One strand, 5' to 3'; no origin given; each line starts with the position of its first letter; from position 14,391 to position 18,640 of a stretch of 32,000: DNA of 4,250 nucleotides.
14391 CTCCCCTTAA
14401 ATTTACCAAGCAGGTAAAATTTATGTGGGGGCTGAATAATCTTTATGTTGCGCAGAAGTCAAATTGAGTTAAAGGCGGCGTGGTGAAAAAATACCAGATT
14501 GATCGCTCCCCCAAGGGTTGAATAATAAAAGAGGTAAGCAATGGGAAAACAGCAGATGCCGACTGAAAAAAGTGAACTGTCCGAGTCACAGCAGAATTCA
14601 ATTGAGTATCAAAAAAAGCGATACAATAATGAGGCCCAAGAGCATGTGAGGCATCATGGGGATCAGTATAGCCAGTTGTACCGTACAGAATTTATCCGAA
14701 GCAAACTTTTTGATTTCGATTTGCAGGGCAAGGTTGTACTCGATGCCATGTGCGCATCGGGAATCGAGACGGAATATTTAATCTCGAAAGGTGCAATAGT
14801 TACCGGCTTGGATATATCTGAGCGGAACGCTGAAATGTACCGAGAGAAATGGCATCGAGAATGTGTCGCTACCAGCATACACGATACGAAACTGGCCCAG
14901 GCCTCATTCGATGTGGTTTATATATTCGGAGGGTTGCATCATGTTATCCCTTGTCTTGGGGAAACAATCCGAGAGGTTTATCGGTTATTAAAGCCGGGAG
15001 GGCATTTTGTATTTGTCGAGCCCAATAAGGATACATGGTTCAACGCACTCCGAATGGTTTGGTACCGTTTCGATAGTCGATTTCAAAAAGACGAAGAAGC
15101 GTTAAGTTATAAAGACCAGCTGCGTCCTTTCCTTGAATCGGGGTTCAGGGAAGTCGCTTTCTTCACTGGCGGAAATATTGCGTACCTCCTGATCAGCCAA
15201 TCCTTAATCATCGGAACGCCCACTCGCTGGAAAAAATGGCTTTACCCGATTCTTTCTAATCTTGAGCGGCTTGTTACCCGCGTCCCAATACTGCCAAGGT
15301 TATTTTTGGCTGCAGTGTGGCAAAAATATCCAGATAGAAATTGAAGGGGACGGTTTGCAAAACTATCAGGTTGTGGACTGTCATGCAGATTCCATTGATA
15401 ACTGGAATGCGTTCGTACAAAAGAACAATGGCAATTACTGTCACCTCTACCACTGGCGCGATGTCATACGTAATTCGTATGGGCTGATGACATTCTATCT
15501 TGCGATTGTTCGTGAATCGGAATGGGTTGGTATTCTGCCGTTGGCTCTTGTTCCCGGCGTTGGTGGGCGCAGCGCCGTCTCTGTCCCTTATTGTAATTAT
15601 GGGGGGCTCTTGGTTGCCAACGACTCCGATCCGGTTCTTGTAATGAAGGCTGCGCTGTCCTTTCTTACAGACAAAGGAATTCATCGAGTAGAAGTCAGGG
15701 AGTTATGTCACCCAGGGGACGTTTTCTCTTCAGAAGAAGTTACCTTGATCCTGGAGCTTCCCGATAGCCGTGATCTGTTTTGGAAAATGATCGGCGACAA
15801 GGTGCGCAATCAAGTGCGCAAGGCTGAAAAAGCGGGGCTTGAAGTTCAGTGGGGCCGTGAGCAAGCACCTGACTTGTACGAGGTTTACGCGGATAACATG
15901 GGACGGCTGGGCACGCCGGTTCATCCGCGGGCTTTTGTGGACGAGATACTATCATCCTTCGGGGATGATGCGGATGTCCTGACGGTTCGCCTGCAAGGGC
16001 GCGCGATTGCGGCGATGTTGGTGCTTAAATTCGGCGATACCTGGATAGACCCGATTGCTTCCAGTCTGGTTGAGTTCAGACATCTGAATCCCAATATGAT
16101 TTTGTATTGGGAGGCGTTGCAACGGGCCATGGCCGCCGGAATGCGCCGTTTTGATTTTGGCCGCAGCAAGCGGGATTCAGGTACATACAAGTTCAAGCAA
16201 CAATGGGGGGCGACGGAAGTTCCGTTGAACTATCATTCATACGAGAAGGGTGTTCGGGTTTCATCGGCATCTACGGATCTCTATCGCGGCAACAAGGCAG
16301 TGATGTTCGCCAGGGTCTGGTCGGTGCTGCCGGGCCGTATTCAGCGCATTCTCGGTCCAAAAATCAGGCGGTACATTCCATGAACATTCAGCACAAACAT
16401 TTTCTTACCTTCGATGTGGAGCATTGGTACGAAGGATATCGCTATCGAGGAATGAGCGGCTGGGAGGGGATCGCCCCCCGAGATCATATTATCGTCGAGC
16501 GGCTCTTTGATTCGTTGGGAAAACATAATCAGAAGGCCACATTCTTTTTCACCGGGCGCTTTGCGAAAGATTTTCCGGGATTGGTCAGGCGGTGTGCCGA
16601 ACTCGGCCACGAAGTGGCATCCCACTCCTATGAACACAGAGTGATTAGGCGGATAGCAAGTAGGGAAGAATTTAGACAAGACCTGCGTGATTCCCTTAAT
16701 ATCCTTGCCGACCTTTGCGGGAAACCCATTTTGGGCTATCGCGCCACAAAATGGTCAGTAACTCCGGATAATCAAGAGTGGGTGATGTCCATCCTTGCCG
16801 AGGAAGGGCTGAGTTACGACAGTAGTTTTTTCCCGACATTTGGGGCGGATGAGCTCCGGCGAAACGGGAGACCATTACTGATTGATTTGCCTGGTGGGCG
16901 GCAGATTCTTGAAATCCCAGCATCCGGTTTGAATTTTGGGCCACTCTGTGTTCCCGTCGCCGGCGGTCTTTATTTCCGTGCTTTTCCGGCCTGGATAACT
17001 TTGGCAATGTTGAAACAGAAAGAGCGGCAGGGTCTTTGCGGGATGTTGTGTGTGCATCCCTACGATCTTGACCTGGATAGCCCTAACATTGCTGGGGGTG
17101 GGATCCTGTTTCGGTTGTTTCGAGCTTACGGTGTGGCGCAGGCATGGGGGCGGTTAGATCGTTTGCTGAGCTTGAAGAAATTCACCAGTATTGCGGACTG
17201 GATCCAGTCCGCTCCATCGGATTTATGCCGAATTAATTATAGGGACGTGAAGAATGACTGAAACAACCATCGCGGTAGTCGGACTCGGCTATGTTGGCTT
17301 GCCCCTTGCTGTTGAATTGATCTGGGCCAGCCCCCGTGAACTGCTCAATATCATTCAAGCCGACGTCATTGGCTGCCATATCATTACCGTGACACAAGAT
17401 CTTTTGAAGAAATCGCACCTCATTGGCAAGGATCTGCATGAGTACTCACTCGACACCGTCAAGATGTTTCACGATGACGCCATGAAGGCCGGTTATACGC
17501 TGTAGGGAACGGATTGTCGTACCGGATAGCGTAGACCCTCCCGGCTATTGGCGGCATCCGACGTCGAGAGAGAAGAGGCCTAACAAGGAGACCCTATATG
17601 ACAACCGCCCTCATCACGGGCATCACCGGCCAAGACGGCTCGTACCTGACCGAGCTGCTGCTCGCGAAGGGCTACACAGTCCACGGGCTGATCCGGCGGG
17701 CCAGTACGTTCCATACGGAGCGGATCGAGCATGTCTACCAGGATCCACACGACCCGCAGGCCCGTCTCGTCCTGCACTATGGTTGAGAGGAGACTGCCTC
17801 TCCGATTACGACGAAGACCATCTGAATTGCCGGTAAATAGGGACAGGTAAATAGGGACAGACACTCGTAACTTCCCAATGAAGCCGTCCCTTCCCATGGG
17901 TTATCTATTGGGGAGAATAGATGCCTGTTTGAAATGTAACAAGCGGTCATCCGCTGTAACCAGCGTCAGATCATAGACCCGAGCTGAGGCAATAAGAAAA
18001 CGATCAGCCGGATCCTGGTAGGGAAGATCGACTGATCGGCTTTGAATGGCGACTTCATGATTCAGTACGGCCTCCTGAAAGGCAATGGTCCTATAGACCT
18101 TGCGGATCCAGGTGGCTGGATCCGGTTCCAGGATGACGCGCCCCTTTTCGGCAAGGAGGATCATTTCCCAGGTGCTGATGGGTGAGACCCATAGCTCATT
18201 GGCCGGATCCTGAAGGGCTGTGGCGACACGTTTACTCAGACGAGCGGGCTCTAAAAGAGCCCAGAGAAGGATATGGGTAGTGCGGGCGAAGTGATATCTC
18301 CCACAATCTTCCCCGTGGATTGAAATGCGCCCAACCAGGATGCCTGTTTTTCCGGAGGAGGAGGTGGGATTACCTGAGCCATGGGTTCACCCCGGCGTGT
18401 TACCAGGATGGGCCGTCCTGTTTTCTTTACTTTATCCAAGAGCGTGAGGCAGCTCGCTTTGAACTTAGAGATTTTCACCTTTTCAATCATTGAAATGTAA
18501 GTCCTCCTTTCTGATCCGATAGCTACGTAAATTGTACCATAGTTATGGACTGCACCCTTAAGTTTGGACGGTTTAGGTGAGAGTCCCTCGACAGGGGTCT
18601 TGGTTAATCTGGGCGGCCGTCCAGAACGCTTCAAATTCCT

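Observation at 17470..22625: gmd broken into a ladder of diverged direct repeats, with a toxin-antitoxin cassette in every gap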

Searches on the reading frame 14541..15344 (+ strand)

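Call 7: search_protein_families(library=pfam, proteins=[window:14541-15344:+], max_evalue=0.01)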
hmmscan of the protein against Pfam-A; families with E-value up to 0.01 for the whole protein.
window:14541-15344:+ (267 aa): 9 families
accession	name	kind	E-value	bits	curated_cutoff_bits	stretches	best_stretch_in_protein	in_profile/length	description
PF08241.18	Methyltransf_11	-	9.6e-18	65.1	21.2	1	67-158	1-95/95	Methyltransferase domain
PF13649.12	Methyltransf_25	-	6.6e-15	56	27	1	66-154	1-97/97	Methyltransferase domain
PF13489.12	Methyltransf_23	-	8.7e-14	52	27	1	54-176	14-135/164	Methyltransferase domain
PF08242.18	Methyltransf_12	-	5.5e-12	46.7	30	1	67-156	1-98/98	Methyltransferase domain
PF13847.12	Methyltransf_31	-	3.4e-09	37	27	1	63-168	4-119/145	Methyltransferase domain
PF01209.24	Ubie_methyltran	-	1.7e-06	28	20.1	1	58-166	43-159/233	ubiE/COQ5 methyltransferase family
PF08003.17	Methyltransf_9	-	0.0012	18.4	23.8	1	9-158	60-217/315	Protein of unknown function (DUF1698)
PF00107.32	ADH_zinc_N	-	0.0014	19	31.8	1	82-159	12-88/129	Zinc-binding dehydrogenase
PF20922.3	Anamorsin_N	-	0.0047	17.1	27.1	0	113-164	42-93/163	Anamorsin, N-terminal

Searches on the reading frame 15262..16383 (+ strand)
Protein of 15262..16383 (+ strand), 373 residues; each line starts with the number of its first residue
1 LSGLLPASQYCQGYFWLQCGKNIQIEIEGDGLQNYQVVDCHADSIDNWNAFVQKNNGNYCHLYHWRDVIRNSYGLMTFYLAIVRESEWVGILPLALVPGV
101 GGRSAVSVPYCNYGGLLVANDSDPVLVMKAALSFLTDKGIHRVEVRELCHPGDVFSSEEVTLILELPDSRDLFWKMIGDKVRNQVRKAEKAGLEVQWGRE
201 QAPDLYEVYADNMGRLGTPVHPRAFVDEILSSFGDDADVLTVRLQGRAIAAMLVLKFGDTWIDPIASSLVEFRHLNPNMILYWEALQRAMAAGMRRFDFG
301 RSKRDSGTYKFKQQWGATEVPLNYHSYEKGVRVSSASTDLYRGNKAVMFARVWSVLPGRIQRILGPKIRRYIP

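Call 7: search_protein_families(library=pfam, proteins=[window:15262-16383:+], max_evalue=0.01)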
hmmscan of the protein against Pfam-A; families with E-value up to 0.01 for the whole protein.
window:15262-16383:+ (373 aa): 2 families
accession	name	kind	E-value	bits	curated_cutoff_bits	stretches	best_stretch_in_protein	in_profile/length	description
PF13480.13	Acetyltransf_6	-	1.9e-22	80.4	22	1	180-312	6-142/143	Acetyltransferase (GNAT) domain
PF02388.22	FemAB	-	4.4e-10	39.4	24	1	248-317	307-380/406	FemAB family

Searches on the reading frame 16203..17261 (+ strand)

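Call 6: search_protein_families(library=pfam, proteins=[window:16203-17261:+], max_evalue=0.01)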
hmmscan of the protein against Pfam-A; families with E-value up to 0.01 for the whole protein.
window:16203-17261:+ (352 aa): 2 families
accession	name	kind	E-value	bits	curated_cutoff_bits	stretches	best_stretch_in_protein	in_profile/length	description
PF11959.13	DUF3473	-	2e-18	67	29.6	1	231-334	26-129/130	Domain of unknown function (DUF3473)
PF01522.26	Polysacc_deac_1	-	1.6e-15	57.6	23.1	1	98-182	21-104/124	Polysaccharide deacetylase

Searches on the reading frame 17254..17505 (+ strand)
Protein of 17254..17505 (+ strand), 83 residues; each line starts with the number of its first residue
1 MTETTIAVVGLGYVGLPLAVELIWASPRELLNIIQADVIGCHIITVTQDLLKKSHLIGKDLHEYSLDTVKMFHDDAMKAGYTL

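Call 6: search_protein_families(library=pfam, proteins=[window:17254-17505:+], max_evalue=0.01)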
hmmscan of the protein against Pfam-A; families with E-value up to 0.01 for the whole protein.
window:17254-17505:+ (83 aa): 2 families
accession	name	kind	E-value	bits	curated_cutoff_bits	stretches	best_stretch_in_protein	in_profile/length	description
PF00923.25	TAL_FSA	-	7.8e-05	22.6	27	1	20-79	200-281/285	Transaldolase/Fructose-6-phosphate aldolase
PF03721.20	UDPG_MGDP_dh_N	-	0.0043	17.1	27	1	5-22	2-19/187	UDP-glucose/GDP-mannose dehydrogenase family, NAD binding domain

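Call 47: search_protein_families(library=ncbifam, proteins=[window:17254-17505:+], max_evalue=1)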
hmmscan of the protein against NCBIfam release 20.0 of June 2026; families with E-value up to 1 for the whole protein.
window:17254-17505:+ (83 aa): 6 families
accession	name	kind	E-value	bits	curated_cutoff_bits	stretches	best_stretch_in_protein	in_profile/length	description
TIGR02134.1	transald_staph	equivalog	5.8e-25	88.4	281.95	1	19-82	171-234/236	transaldolase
TIGR03026.1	NDP-sugDHase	subfamily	0.00021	20.2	189.8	1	5-23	2-20/413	nucleotide sugar dehydrogenase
NF011729.0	PRK15182.1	equivalog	0.00063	18.6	592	1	3-22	6-25/425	Vi polysaccharide biosynthesis UDP-N-acetylglucosamine C-6 dehydrogenase TviB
NF008286.0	PRK11064.1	equivalog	0.00064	18.4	459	1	2-62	2-55/420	UDP-N-acetyl-D-mannosamine dehydrogenase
NF040825.1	UDPMaNacDH_Arch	equivalog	0.026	13.4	750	1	5-25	2-22/418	UDP-N-acetyl-D-mannosamine dehydrogenase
TIGR03329.1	Phn_aa_oxid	hypoth_equivalog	0.071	11.9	632.8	1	2-41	23-62/460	putative aminophosphonate oxidoreductase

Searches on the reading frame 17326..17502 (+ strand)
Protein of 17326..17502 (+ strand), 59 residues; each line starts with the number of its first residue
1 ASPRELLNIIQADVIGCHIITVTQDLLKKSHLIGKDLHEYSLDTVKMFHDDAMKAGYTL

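Call 48: find_homologous_proteins(query=window:17326-17502:+, max_evalue=0.00001)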
Query seq(59 aa) (59 aa): 544 proteins with E <= 0.00001 among 545 candidates; the best 120 are listed.
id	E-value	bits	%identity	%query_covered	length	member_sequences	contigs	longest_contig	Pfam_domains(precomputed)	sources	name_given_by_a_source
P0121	5.1e-31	122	100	100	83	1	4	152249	-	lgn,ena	-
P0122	6.5e-26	106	85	100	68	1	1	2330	PF00923.26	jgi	jgi:transaldolase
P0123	2.5e-24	101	81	100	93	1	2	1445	PF00923.26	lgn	-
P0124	2.5e-24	101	81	100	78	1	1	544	PF00923.26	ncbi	-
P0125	3.6e-24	101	85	100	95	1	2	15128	PF00923.26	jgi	jgi:transaldolase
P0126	1.5e-23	99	76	100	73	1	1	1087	-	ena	-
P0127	1.8e-23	99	81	100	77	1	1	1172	-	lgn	-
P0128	3.3e-23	98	80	100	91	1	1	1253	PF00923.26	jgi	-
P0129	4.8e-23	97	80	100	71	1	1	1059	PF00923.26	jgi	jgi:transaldolase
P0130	5.9e-23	97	80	100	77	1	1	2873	-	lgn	-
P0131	6.5e-23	97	80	100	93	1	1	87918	PF00923.26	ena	-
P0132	8.9e-23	96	78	100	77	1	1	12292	PF00923.26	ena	-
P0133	1.0e-22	96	78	100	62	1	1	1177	-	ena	-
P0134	1.2e-22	96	78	100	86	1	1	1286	PF00923.26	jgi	jgi:transaldolase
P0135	1.3e-22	96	80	100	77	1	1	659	PF00923.26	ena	-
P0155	6.5e-22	94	78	100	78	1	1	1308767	PF00923.26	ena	-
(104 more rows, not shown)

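Call 50: find_encoding_contigs(protein=P0155, flank=10000, max_places=2)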
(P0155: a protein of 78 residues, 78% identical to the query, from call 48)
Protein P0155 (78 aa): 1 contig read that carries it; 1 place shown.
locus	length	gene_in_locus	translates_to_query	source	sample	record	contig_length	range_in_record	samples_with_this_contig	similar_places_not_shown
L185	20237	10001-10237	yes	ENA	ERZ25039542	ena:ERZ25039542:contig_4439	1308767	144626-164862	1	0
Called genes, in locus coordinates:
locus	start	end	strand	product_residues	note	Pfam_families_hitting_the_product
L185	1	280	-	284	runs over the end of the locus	-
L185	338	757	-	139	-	PF03372:Exo_endo_phos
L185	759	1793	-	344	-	PF01839:FG-GAP (faint), PF13517:FG-GAP_3, PF03372:Exo_endo_phos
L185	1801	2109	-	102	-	-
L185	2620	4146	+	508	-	PF01370:Epimerase, PF16363:GDP_Man_Dehyd (weak)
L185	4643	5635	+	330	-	PF00106:adh_short, PF08659:KR (weak), PF13561:adh_short_C2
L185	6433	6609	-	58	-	-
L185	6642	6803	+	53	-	-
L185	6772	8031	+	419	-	-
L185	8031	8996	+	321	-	-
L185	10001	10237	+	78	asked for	PF00923:TAL_FSA (weak)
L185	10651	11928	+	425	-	PF02706:Wzz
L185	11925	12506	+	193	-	PF00908:dTDP_sugar_isom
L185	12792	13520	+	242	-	PF01370:Epimerase, PF16363:GDP_Man_Dehyd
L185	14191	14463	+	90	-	PF07995:GSDH (weak)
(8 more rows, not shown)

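Call 51: find_encoding_contigs(protein=P0131, flank=10000, max_places=2)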
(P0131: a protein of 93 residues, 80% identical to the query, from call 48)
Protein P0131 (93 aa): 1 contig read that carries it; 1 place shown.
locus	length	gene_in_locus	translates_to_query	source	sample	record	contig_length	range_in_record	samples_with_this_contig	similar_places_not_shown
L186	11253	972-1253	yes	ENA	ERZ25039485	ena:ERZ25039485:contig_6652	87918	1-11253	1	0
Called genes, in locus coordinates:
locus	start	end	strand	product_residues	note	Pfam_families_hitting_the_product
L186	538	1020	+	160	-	PF00923:TAL_FSA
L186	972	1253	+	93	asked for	PF00923:TAL_FSA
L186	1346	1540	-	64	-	-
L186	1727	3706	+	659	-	PF03706:LPG_synthase_TM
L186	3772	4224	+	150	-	PF02397:Bac_transf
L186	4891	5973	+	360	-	-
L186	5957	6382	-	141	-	PF13641:Glyco_tranf_2_3, PF13632:Glyco_trans_2_3 (faint)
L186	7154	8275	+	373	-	PF00106:adh_short (faint), PF01073:3Beta_HSD, PF01370:Epimerase, PF02719:Polysacc_synt_2 (weak), PF13460:NAD_binding_10 (weak), PF16363:GDP_Man_Dehyd, PF07993:NAD_binding_4 (weak), PF16363:GDP_Man_Dehyd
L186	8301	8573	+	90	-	PF00535:Glycos_transf_2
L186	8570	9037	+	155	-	-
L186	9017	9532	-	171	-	-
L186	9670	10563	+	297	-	-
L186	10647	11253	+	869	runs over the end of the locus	PF08450:SGL (faint), PF25021:TEN_NHL (faint), PF01839:FG-GAP (faint), PF06739:SBBP (faint), PF24684:Vgb_lyase (faint), PF13517:FG-GAP_3 (faint), PF01436:NHL (weak)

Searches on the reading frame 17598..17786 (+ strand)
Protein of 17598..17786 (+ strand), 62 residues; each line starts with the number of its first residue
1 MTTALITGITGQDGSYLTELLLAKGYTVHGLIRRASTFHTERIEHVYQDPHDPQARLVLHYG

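Call 6: search_protein_families(library=pfam, proteins=[window:17598-17786:+], max_evalue=0.01)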
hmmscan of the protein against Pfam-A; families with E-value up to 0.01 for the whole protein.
window:17598-17786:+ (62 aa): 4 families
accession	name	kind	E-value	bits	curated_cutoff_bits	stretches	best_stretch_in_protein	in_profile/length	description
PF16363.11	GDP_Man_Dehyd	-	2.1e-20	73.9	27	1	5-62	1-59/332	GDP-mannose 4,6 dehydratase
PF01370.27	Epimerase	-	1e-10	41.9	20.9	1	4-46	1-43/240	NAD dependent epimerase/dehydratase family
PF13460.12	NAD_binding_10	-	0.0055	17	27.2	1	8-54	1-52/184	NAD(P)H-binding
PF05368.20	NmrA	-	0.0085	16.2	27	1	3-35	4-36/298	NmrA-like family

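Call 18: find_encoding_contigs(protein=window:17598-17786:+, flank=6000, max_places=10)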
Protein window:17598-17786:+ (62 aa): 3 contigs read that carry it; 1 place shown.
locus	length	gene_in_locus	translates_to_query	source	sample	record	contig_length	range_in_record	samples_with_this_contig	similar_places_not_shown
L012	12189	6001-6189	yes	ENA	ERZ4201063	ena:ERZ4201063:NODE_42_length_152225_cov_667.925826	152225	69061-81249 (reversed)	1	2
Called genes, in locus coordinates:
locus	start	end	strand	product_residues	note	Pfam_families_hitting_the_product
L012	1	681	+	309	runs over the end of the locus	PF03706:LPG_synthase_TM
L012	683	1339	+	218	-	-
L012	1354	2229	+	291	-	PF00535:Glycos_transf_2, PF13641:Glyco_tranf_2_3, PF12804:NTP_transf_3 (faint)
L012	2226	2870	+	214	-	PF13489:Methyltransf_23, PF01209:Ubie_methyltran (faint), PF13847:Methyltransf_31 (faint), PF08241:Methyltransf_11, PF13649:Methyltransf_25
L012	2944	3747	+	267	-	PF01209:Ubie_methyltran (weak), PF13489:Methyltransf_23, PF08241:Methyltransf_11, PF08242:Methyltransf_12, PF13649:Methyltransf_25, PF13847:Methyltransf_31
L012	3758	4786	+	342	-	PF13480:Acetyltransf_6, PF02388:FemAB (weak)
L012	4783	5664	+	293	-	PF01522:Polysacc_deac_1, PF11959:DUF3473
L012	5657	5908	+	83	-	-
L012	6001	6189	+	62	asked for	PF01370:Epimerase, PF16363:GDP_Man_Dehyd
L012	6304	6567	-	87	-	-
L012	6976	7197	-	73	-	PF13333:rve_2 (weak), PF13683:rve_3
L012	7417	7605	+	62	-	PF01370:Epimerase, PF16363:GDP_Man_Dehyd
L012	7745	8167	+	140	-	PF04014:MazE_antitoxin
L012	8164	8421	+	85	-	-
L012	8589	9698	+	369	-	PF01370:Epimerase, PF04321:RmlD_sub_bind, PF16363:GDP_Man_Dehyd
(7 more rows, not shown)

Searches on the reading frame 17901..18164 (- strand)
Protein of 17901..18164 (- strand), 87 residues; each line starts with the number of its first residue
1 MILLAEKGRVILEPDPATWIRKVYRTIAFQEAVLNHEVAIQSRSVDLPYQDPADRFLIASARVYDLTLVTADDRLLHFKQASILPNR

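Call 6: search_protein_families(library=pfam, proteins=[window:17901-18164:-], max_evalue=0.01)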
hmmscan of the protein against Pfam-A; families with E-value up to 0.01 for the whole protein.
window:17901-18164:- (87 aa): 1 family
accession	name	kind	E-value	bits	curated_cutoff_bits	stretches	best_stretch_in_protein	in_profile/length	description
PF01850.27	PIN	-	4.6e-05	24.5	23.6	1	29-77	67-116/120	PIN domain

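Call 47: search_protein_families(library=ncbifam, proteins=[window:17901-18164:-], max_evalue=1)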
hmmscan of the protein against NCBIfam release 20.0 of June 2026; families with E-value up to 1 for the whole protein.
window:17901-18164:- (87 aa): 0 families

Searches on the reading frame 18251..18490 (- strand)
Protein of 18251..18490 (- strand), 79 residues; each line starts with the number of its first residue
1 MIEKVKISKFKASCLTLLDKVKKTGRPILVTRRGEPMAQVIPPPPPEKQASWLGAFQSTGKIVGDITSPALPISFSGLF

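Call 47: search_protein_families(library=ncbifam, proteins=[window:18251-18490:-], max_evalue=1)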
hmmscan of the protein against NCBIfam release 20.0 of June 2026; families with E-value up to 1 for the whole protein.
window:18251-18490:- (79 aa): 1 family
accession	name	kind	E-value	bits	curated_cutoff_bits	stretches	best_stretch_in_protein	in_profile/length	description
TIGR01552.1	phd_fam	subfamily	6.9e-07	28.5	20.8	1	5-42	2-38/53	type II toxin-antitoxin system prevent-host-death family antitoxin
